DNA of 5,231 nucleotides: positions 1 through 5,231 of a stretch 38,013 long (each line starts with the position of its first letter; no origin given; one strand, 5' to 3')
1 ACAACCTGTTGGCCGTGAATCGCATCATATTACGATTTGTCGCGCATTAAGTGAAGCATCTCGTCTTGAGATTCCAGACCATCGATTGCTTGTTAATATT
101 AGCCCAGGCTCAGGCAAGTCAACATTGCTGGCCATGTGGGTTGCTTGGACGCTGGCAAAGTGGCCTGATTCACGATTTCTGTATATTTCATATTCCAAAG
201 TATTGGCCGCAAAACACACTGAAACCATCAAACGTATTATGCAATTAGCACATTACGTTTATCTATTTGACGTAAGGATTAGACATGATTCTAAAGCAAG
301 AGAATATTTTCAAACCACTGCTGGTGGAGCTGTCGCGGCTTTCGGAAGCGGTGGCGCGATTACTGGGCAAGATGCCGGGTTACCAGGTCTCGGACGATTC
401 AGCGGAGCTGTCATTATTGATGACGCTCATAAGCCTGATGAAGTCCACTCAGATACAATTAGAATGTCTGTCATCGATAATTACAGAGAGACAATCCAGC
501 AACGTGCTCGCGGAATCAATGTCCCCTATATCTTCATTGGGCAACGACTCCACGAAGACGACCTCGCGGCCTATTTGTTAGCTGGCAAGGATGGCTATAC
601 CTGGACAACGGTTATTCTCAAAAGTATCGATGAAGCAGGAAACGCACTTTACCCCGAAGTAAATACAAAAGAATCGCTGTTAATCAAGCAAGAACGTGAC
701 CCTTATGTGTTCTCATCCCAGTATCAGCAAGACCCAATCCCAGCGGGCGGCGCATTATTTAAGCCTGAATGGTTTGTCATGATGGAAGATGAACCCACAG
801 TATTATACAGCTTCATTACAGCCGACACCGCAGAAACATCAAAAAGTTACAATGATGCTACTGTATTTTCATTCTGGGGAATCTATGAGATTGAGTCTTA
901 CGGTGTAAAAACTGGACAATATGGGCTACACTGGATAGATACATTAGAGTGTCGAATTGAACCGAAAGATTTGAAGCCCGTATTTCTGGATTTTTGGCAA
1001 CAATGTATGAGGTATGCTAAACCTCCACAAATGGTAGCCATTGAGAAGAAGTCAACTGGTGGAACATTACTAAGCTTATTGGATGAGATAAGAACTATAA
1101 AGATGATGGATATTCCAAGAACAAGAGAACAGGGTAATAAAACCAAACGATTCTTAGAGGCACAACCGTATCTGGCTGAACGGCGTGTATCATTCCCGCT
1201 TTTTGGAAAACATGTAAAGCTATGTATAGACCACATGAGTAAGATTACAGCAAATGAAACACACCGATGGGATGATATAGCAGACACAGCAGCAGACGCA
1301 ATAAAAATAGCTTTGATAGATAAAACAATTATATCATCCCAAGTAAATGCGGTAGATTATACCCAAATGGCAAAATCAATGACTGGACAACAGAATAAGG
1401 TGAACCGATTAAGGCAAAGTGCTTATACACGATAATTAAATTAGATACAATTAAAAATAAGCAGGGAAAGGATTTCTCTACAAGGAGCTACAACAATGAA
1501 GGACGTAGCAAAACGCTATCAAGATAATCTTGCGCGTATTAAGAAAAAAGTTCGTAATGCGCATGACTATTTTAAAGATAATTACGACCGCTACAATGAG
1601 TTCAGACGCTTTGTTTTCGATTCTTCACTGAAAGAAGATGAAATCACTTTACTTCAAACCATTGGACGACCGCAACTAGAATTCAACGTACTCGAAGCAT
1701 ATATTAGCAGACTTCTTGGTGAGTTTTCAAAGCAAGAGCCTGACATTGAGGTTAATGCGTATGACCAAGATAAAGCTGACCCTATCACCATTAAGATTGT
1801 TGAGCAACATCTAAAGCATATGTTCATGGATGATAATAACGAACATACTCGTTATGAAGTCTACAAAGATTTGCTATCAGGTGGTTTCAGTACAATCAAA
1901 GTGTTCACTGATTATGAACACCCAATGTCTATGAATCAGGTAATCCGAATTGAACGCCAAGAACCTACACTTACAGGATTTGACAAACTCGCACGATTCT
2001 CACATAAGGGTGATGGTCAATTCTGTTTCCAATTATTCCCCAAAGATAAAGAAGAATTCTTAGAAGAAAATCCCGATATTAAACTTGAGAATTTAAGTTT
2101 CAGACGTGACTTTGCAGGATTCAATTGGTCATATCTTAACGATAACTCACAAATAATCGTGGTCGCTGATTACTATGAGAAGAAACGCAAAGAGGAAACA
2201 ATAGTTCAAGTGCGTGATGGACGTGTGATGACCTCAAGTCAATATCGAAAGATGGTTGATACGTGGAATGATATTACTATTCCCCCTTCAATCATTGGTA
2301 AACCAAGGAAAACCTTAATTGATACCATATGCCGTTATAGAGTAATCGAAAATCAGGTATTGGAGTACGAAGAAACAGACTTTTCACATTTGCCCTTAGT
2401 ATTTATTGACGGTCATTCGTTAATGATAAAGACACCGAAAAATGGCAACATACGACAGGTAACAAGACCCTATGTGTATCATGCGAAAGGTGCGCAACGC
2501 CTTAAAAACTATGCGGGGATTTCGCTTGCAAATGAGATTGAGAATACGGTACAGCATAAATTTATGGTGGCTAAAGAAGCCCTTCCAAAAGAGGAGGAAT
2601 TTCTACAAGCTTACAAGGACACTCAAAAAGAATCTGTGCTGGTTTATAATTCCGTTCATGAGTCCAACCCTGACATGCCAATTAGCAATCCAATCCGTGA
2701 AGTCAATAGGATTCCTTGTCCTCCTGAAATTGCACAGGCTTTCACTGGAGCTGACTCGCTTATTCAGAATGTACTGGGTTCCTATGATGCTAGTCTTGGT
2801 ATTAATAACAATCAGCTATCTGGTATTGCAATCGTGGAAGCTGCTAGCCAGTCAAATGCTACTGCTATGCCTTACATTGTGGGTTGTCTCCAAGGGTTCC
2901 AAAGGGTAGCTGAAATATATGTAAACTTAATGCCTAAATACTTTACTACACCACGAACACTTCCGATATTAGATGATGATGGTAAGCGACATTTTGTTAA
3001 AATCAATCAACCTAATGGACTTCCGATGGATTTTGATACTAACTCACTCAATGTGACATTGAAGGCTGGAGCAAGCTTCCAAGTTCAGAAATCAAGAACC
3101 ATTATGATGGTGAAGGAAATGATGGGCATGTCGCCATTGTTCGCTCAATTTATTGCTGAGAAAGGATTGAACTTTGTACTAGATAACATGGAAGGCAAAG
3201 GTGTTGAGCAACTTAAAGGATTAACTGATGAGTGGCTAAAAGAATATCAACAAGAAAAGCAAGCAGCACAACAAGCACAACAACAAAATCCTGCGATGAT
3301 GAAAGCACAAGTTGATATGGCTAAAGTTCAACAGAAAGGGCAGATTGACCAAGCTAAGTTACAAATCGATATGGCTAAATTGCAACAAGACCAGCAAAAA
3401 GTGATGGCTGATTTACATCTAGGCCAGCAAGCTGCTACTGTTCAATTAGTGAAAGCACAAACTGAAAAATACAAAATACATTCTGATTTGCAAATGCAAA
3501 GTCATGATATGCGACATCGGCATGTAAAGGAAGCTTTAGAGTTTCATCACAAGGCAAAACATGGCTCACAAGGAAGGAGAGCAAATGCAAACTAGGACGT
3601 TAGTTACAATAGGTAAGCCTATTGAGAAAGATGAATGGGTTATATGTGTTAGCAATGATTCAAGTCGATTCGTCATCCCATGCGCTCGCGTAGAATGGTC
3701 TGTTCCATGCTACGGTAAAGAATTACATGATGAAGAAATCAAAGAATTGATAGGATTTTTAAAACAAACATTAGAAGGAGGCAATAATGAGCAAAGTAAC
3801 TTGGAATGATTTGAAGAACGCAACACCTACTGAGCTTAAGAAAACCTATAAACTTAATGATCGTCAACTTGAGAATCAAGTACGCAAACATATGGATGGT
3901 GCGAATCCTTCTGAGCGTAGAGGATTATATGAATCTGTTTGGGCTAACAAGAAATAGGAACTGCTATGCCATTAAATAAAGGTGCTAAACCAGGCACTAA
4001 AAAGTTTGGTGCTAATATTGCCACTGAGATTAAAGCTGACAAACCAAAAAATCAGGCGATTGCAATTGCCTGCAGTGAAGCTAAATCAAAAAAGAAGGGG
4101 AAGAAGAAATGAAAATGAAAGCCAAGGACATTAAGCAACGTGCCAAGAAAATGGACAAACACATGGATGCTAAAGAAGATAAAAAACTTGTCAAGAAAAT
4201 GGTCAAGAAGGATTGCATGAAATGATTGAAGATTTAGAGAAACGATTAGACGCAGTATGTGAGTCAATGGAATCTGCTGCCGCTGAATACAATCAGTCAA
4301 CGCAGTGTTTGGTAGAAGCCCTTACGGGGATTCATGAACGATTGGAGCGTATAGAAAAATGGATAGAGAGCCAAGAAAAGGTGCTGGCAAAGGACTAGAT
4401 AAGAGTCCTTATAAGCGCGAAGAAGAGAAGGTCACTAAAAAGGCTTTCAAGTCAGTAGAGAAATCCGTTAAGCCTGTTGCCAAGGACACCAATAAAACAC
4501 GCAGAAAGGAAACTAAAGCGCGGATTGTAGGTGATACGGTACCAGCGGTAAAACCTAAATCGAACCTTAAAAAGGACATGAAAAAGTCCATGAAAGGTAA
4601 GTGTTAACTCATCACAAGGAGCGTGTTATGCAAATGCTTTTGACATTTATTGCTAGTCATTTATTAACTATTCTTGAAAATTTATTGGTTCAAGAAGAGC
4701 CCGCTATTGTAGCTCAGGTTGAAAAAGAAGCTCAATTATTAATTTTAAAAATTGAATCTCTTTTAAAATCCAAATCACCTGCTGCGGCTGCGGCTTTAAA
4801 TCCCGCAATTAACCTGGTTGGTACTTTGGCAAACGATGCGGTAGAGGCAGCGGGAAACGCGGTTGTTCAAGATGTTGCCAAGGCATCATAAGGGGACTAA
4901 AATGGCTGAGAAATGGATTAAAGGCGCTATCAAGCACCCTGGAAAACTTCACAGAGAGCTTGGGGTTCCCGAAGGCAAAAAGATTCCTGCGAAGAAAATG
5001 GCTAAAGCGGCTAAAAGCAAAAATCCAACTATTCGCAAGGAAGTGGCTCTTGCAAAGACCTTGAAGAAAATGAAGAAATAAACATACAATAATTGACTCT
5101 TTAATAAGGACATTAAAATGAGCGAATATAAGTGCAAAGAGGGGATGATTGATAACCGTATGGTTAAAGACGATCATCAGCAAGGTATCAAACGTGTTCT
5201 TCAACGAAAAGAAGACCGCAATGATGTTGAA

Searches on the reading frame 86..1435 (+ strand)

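Call 10: search_protein_families(library=phrogs, proteins=[window:86-1435:+], max_evalue=0.01)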
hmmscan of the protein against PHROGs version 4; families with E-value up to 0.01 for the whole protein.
window:86-1435:+ (449 aa): 6 families
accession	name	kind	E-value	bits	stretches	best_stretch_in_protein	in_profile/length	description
phrog_38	-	head and packaging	2e-77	262.5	1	2-422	309-716/760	terminase large subunit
phrog_4758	-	head and packaging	1.1e-39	137.3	1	2-181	61-236/243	terminase large subunit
phrog_5573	-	head and packaging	8.8e-26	91.8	1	171-412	10-237/250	terminase large subunit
phrog_30251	-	head and packaging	4.5e-06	26.2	1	2-272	59-334/799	terminase large subunit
phrog_2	-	head and packaging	0.0023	17.7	0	6-400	285-583/807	terminase large subunit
phrog_16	-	DNA, RNA and nucleotide metabolism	0.0045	16.2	0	2-54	294-342/986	DNA helicase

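Call 11: search_protein_families(library=pfam, proteins=[window:86-1435:+], max_evalue=0.01)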
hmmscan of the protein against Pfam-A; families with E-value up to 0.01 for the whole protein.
window:86-1435:+ (449 aa): 1 family
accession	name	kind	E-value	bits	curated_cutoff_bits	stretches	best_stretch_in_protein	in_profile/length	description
PF03237.21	Terminase_6N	-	0.00048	20.3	22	1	4-134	3-126/215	Terminase large subunit, T4likevirus-type, N-terminal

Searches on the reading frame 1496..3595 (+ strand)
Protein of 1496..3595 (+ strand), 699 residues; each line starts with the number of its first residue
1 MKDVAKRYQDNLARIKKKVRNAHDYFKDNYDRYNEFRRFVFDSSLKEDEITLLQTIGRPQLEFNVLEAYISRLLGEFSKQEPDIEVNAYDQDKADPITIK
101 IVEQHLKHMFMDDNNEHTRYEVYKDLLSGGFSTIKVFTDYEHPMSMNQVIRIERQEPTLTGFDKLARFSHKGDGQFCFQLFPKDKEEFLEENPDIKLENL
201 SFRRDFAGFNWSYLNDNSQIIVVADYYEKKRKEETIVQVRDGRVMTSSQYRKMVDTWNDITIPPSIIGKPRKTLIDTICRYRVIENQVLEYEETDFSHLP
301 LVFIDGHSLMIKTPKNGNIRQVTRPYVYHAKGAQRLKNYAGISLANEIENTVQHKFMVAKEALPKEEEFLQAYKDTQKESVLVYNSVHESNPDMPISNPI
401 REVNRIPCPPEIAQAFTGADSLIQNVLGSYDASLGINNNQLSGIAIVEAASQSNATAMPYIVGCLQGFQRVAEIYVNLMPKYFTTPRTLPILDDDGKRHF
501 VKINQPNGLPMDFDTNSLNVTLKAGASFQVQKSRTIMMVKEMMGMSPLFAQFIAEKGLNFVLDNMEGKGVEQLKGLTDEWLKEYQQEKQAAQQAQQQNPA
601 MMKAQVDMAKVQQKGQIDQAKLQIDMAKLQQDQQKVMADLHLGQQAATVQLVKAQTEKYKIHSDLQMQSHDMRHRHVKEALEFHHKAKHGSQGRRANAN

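Call 10: search_protein_families(library=phrogs, proteins=[window:1496-3595:+], max_evalue=0.01)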
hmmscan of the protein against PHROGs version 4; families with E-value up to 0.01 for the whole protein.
window:1496-3595:+ (699 aa): 3 families
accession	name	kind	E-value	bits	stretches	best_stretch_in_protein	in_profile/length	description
phrog_156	-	head and packaging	9.7e-75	253.3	1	5-671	5-654/681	portal protein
phrog_14911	-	unknown function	1.9e-10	41.2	1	37-398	32-388/404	-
phrog_1216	-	head and packaging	1.3e-08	34.8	1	428-692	454-707/714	portal protein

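Call 11: search_protein_families(library=pfam, proteins=[window:1496-3595:+], max_evalue=0.01)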
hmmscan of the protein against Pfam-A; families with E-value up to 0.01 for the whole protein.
window:1496-3595:+ (699 aa): 1 family
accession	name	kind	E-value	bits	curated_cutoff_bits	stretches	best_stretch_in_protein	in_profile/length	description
PF16510.12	P22_portal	-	1.9e-93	314.5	26.1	1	16-614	1-590/594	Phage P22-like portal protein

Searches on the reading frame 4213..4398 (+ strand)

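Call 69: search_protein_families(library=pfam, proteins=[window:4213-4398:+], max_evalue=0.01)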
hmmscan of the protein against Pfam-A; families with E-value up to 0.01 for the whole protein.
window:4213-4398:+ (61 aa): 2 families
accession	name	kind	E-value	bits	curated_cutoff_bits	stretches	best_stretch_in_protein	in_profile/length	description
PF01519.22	DUF16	-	0.0033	18.3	40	1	3-48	62-103/104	Protein of unknown function DUF16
PF04210.18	MtrG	-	0.004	17.5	27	0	5-29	12-36/64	Tetrahydromethanopterin S-methyltransferase, subunit G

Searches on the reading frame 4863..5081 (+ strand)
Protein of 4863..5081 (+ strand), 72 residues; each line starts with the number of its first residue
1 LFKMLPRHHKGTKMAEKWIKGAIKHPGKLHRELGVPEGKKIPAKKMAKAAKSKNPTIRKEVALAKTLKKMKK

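Call 69: search_protein_families(library=pfam, proteins=[window:4863-5081:+], max_evalue=0.01)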
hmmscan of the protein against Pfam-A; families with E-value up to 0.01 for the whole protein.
window:4863-5081:+ (72 aa): 1 family
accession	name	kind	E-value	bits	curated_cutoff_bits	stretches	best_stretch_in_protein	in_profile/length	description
PF25632.1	Fusello_VP2_Capsid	-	0.0001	23.1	27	0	16-35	1-20/74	Fusellovirus capsid protein VP2 family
